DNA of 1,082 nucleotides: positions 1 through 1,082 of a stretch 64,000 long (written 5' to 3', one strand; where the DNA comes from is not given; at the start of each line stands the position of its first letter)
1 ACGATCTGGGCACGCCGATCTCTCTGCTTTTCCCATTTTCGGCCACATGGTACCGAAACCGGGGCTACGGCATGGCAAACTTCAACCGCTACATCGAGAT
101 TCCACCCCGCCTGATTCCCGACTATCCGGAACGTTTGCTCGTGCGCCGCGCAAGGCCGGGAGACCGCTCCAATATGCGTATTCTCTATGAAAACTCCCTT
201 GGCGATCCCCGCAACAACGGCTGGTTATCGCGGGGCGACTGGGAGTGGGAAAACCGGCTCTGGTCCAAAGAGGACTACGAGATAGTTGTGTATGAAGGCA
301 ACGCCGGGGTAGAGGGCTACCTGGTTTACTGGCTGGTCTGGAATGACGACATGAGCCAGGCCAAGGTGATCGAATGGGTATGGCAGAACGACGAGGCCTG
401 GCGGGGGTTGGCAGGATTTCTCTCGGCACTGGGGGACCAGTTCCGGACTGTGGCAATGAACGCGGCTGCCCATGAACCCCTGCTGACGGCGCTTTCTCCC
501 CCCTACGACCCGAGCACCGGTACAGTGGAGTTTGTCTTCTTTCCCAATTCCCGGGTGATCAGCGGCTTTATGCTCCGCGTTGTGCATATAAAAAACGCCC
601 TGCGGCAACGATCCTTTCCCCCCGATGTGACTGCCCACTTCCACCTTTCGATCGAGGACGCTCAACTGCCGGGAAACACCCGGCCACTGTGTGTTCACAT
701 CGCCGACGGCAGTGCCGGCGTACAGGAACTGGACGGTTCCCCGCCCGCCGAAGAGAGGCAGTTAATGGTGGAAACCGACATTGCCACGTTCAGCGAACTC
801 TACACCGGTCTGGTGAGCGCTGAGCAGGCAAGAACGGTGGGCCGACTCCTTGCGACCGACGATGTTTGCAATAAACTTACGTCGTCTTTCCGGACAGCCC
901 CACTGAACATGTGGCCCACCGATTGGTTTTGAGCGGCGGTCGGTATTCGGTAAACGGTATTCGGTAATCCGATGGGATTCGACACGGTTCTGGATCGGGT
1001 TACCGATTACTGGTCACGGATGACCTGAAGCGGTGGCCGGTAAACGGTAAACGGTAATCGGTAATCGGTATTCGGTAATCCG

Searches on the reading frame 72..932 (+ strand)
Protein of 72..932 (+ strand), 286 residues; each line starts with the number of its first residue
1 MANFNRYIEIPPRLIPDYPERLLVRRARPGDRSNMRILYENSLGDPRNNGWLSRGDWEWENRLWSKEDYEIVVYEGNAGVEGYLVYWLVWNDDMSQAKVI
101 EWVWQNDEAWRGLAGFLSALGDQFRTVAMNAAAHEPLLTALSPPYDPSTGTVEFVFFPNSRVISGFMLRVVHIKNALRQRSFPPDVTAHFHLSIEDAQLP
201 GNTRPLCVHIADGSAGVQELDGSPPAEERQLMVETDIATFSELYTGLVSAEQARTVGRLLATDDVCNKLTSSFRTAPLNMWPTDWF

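Call 56: search_protein_families(library=pfam, proteins=[window:72-932:+], max_evalue=0.00001)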
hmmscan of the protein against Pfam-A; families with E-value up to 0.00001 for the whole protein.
window:72-932:+ (286 aa): 2 families
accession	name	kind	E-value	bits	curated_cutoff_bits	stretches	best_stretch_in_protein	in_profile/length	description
PF17668.7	Acetyltransf_17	-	6.4e-18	65.9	25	1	50-146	1-102/114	Acetyltransferase (GNAT) domain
PF13530.11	SCP2_2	-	1.7e-13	51.5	23.2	1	174-275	2-98/105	Sterol carrier protein domain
